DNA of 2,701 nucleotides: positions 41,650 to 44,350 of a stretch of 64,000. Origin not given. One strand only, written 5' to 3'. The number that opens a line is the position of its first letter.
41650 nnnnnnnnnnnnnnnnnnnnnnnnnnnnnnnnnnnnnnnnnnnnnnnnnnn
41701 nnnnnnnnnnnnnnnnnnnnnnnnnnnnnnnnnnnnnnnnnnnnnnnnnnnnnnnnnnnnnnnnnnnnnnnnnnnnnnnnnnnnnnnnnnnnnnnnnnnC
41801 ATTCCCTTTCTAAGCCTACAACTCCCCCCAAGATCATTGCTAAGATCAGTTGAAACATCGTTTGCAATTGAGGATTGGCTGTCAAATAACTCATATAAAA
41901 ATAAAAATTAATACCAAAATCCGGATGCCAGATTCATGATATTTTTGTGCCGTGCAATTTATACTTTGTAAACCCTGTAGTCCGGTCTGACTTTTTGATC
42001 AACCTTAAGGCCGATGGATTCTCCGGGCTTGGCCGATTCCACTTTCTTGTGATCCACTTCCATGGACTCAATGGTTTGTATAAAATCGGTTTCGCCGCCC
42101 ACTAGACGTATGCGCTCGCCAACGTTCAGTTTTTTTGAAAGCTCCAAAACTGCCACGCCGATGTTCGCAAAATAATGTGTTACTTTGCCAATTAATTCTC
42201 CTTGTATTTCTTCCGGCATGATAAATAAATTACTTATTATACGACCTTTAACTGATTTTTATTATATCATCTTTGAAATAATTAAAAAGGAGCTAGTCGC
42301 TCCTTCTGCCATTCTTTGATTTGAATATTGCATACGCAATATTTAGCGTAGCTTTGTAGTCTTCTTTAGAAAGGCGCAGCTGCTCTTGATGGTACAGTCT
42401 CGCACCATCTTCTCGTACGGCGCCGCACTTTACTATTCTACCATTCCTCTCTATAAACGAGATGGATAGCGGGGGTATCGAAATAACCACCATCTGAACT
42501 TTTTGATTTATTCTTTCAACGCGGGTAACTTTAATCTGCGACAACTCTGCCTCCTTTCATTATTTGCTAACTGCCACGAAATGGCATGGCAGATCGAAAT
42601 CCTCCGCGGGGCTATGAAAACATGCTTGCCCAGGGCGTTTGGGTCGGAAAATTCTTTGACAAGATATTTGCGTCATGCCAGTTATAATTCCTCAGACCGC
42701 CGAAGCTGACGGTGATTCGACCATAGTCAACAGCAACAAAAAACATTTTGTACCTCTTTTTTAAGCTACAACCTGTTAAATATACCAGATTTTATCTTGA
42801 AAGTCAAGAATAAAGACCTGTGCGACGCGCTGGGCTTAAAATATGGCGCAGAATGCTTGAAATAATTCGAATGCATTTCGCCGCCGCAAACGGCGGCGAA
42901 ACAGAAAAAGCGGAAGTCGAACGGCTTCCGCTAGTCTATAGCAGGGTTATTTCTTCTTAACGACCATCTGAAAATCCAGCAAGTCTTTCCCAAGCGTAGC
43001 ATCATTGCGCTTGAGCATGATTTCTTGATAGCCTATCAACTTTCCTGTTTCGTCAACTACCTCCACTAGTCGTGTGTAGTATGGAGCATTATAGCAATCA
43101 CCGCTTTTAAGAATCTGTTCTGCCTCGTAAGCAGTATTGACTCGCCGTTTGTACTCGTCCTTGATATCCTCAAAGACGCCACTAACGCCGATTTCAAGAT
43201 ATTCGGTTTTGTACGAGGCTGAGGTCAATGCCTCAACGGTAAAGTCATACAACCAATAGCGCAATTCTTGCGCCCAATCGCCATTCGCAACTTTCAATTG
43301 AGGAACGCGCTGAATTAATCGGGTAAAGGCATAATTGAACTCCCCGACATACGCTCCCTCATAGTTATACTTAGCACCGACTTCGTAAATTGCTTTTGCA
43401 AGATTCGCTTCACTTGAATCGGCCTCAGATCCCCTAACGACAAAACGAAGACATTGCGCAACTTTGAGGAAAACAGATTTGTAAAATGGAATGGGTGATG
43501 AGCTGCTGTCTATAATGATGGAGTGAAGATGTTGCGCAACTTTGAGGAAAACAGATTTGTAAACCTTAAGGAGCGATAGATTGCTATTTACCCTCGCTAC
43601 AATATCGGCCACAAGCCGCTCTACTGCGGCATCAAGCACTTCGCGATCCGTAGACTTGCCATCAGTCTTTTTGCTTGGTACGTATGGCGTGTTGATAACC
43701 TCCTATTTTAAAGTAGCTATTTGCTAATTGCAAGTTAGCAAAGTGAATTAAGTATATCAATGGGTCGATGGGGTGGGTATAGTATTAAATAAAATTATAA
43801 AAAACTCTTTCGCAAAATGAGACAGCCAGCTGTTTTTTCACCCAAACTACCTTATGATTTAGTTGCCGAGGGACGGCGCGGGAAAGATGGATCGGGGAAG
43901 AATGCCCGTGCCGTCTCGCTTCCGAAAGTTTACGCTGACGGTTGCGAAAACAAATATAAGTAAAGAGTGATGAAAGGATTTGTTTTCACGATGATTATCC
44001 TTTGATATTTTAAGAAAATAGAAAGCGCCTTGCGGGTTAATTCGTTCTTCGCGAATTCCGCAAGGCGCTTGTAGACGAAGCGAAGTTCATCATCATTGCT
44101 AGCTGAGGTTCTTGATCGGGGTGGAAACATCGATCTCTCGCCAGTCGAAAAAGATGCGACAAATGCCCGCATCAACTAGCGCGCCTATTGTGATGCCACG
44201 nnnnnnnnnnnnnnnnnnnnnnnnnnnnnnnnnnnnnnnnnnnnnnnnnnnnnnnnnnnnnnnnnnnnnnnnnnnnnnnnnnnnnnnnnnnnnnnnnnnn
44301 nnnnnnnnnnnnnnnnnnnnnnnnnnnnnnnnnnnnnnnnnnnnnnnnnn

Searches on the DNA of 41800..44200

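Call 78: search_rna_families(source=window, start=41800, end=44200, threshold=evalue, max_evalue=1)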
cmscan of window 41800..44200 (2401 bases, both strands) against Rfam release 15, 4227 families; matches with E-value up to 1: 1.
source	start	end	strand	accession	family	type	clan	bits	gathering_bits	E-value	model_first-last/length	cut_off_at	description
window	42845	42915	-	RF03151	cyano-S1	Cis-reg; leader;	-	21.2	39.9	0.51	1-81/81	no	Cyanobacterial ribosomal protein S1 leader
